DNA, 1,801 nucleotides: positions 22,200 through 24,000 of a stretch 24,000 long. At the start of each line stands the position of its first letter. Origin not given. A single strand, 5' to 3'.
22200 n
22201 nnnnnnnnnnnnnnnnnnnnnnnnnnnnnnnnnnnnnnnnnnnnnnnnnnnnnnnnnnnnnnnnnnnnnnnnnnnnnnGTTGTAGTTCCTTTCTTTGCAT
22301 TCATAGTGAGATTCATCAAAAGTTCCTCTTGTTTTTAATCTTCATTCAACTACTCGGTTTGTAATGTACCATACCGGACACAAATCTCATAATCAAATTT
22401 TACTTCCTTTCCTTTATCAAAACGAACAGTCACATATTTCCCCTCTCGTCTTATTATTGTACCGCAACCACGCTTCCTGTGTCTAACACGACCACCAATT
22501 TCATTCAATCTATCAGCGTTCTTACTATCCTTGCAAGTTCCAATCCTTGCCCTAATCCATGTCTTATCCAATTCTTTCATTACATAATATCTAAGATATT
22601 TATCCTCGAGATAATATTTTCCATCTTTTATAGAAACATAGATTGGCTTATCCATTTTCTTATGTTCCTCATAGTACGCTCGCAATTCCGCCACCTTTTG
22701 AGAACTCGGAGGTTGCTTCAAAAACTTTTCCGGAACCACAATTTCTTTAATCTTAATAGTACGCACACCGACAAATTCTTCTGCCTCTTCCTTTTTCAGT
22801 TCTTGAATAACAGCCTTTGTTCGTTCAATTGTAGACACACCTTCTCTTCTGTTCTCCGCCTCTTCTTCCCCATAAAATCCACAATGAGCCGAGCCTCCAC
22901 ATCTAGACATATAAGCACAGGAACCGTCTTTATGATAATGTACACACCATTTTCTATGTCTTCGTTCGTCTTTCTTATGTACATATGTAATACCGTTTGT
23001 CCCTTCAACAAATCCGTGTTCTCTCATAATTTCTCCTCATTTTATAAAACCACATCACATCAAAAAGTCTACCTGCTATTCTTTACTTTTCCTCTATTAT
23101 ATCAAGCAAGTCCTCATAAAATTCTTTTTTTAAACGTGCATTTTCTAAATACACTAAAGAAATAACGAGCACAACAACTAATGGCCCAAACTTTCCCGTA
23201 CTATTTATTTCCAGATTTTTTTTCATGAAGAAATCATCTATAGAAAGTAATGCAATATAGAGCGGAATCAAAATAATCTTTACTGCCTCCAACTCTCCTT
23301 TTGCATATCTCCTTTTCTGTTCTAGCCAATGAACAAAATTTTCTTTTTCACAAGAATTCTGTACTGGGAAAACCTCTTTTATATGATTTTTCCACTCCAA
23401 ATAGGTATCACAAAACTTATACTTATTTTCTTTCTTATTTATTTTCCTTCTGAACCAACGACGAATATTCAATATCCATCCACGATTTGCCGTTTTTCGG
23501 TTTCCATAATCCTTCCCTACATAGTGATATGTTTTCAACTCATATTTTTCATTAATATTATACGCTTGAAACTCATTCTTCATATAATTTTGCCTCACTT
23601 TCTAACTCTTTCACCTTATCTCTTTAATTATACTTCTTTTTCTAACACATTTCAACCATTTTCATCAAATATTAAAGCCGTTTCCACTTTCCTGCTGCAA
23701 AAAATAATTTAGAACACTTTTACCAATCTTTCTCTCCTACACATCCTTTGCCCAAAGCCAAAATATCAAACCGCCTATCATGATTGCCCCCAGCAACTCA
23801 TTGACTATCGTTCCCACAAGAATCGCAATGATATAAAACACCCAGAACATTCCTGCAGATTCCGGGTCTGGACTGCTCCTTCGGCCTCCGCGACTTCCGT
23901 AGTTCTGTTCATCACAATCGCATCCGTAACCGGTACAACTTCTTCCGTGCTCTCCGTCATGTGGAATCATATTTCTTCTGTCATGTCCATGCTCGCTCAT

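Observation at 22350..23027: Uncharacterised Cys-cluster / ParB-like / Tudor-like protein directly upstream of hsdM in the same operon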

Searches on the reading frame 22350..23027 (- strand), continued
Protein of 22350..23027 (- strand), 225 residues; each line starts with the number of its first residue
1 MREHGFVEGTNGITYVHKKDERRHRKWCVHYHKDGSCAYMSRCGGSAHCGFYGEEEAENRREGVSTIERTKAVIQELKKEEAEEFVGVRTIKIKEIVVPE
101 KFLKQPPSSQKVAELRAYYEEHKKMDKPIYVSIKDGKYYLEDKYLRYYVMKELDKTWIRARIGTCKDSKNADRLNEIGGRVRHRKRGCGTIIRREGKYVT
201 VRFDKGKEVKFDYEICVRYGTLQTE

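Call 86: find_encoding_contigs(protein=P0037, flank=8000, max_places=3)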
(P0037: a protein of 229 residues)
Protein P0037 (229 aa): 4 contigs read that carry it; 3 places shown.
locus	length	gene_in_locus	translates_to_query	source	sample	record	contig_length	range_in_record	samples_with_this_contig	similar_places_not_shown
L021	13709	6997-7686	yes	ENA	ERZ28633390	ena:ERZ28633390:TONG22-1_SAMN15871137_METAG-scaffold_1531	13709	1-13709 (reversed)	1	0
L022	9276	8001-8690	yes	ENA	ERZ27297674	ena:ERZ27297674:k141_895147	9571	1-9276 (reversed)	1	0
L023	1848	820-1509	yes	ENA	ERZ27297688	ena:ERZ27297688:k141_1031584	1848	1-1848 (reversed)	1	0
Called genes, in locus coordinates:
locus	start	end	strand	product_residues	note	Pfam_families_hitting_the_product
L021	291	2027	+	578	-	-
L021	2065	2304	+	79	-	-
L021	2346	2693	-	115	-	PF13560:HTH_31, PF12844:HTH_19, PF13443:HTH_26 (weak), PF01381:HTH_3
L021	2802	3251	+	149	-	-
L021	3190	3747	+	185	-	-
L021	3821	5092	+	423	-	-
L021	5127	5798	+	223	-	-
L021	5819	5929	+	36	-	-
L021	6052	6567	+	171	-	PF13404:HTH_AsnC-type, PF13412:HTH_24, PF01037:AsnC_trans_reg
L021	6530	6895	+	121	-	PF03118:RNA_pol_A_CTD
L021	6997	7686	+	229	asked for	-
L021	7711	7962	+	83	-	-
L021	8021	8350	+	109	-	-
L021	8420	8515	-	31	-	-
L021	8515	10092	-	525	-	-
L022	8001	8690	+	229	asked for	-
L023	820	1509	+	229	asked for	-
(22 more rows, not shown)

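Call 88: search_protein_families(library=pfam, proteins=[L012:90-320:+], max_evalue=0.01)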
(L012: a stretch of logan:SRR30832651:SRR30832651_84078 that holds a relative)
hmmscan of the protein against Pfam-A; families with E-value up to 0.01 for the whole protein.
L012:90-320:+ (76 aa): 1 family
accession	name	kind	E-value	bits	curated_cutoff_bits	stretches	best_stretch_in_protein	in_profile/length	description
PF21861.2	RepB_C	-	3.9e-07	30.4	27.3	1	2-54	6-57/58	Replication protein RepB, C-terminal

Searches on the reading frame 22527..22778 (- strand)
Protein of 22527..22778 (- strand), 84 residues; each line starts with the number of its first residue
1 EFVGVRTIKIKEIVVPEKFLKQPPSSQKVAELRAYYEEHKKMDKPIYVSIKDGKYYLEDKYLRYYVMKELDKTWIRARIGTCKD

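Call 81: search_solved_structures(query=A6, max_evalue=1, show_alignments=3)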
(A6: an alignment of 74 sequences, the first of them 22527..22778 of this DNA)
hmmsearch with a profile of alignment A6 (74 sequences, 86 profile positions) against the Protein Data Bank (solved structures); distinct sequences matched with E-value up to 1: 21.
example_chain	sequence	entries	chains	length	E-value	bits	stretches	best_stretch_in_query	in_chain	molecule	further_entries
7nfu_A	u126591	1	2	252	2.8e-07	33.9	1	3-85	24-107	Nucleoid occlusion protein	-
7ng0_A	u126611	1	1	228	4.3e-07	33.3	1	5-85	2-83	Nucleoid occlusion protein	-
7o0n_A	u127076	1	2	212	4.4e-07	33.2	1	6-82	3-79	ParB family protein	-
7bnk_A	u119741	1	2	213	7.5e-07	32.5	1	6-82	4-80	ParB family protein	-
7bnr_A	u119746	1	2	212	1.1e-06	32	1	6-82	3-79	ParB family protein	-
5uje_A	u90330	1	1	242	1.8e-05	28.1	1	7-81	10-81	SbnI protein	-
7ol9_A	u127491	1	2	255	2.7e-05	27.5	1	5-82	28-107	Nucleoid occlusion protein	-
6ky4_A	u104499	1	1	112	2.8e-05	27.5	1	9-84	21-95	Sulfiredoxin, chloroplastic/mitochondrial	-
6nr6_A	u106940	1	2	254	3.6e-05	27.1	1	5-83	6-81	Bifunctional transcriptional regulator/O-phospho-L-serine synthase SbnI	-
5ujd_A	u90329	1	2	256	3.6e-05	27.1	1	5-83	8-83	Siderophore biosynthesis protein SbnI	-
1vz0_A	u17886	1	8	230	7.1e-05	26.2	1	6-82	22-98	Chromosome-partitioning protein Spo0J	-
4umk_A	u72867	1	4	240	0.0016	21.9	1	21-82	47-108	PROBABLE CHROMOSOME-PARTITIONING PROTEIN PARB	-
6sdk_A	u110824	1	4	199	0.0092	19.4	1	6-81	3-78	Stage 0 sporulation protein J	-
6t1f_A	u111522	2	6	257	0.031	17.7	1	23-81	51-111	Chromosome-partitioning protein ParB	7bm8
5k5a_B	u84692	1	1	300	0.12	15.9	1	10-78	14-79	ParB domain protein nuclease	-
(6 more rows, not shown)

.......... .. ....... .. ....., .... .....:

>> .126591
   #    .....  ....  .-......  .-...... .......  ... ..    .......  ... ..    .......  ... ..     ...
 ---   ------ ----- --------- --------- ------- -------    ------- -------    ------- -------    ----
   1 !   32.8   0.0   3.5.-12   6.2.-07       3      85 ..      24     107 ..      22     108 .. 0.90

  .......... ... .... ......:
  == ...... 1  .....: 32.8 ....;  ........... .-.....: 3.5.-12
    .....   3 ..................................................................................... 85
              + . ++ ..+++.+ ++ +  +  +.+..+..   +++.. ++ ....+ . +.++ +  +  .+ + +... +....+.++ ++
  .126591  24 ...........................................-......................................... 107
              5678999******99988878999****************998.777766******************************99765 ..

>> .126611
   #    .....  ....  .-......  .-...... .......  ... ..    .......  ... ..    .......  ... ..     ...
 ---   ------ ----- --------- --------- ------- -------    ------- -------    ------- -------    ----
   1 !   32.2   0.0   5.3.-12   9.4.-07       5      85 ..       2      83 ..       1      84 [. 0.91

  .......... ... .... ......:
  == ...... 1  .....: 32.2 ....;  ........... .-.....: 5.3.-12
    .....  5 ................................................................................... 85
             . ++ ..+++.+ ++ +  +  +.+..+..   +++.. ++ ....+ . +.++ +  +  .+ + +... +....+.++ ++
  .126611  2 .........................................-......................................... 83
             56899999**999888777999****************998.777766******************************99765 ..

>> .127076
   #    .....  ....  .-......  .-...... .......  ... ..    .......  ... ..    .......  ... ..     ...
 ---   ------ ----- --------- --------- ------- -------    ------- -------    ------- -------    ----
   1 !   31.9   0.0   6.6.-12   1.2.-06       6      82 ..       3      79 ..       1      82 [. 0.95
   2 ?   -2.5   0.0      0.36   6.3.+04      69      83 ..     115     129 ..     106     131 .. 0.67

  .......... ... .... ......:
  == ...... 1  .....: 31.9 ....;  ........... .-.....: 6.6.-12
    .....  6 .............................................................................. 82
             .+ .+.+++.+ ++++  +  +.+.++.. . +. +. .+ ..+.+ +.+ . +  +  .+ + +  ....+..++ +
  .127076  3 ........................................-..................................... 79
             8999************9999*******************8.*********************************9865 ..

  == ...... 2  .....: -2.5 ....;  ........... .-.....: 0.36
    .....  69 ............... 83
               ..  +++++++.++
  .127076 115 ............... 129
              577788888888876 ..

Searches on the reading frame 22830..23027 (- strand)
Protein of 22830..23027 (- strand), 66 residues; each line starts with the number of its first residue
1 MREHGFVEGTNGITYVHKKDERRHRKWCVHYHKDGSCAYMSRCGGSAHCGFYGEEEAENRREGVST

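Call 67: predict_structure(alignment_id=A4)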
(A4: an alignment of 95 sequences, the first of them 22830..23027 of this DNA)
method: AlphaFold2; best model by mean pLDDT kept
length: 66 residues; sequences in the alignment: 95
mean_pLDDT: 65.8   pTM: 0.41
mean pLDDT of the five models: 65.8, 62.7, 57.8, 55.0, 54.8
residues with pLDDT >= 90: 0; 70-90: 29; 50-70: 36; < 50: 1
segments of 3 or more residues with pLDDT < 50: none
pLDDT, mean of each block of 10 residues (from residue 1): 55 55 73 80 75 64 53
secondary structure, 60 per line:
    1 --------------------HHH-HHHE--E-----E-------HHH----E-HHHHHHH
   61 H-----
elements in order: H54-61

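Call 71: fold_search(model_id=the predicted structure, library=pdb)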
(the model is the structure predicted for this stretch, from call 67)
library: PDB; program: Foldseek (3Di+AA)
matches with E <= 10: 0; with E <= 0.001: 0
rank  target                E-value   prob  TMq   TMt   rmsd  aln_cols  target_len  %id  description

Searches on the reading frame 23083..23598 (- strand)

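Call 5: search_protein_families(library=phrogs, proteins=[window:23083-23598:-], max_evalue=1)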
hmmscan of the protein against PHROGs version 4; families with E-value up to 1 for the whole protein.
window:23083-23598:- (171 aa): 2 families
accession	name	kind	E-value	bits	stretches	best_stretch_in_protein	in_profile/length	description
phrog_33455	-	unknown function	0.026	15.4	1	67-90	8-31/63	-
phrog_18599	-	unknown function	0.035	15.2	1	25-75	41-95/125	-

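Call 7: search_protein_families(library=ncbifam, proteins=[window:23083-23598:-], max_evalue=0.01)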
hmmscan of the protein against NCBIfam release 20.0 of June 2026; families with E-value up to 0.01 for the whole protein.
window:23083-23598:- (171 aa): 0 families

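Call 66: search_protein_families(library=padloc, proteins=[window:23083-23598:-], max_evalue=0.001)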
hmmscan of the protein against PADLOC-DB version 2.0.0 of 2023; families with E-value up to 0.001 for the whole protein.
window:23083-23598:- (171 aa): 0 families

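Call 88: search_protein_families(library=pfam, proteins=[window:23083-23598:-], max_evalue=0.01)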
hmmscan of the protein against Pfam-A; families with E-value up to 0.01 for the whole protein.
window:23083-23598:- (171 aa): 1 family
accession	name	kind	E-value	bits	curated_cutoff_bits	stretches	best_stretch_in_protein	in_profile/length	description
PF20990.2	DUF2207_C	-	0.0024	18.1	33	1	50-151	95-182/247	Predicted membrane protein (DUF2207) C-terminal domain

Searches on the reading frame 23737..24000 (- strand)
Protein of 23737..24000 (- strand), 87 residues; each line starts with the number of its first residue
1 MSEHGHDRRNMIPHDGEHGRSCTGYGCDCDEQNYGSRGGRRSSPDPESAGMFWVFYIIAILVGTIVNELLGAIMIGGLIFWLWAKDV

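Call 5: search_protein_families(library=phrogs, proteins=[window:23737-24000:-], max_evalue=1)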
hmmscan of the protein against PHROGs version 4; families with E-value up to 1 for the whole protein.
window:23737-24000:- (87 aa): 1 family
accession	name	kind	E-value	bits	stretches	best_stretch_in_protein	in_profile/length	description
phrog_24908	-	unknown function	0.062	14.5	1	25-87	18-81/126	-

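Call 88: search_protein_families(library=pfam, proteins=[window:23737-24000:-], max_evalue=0.01)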
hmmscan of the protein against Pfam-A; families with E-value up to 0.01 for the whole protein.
window:23737-24000:- (87 aa): 0 families
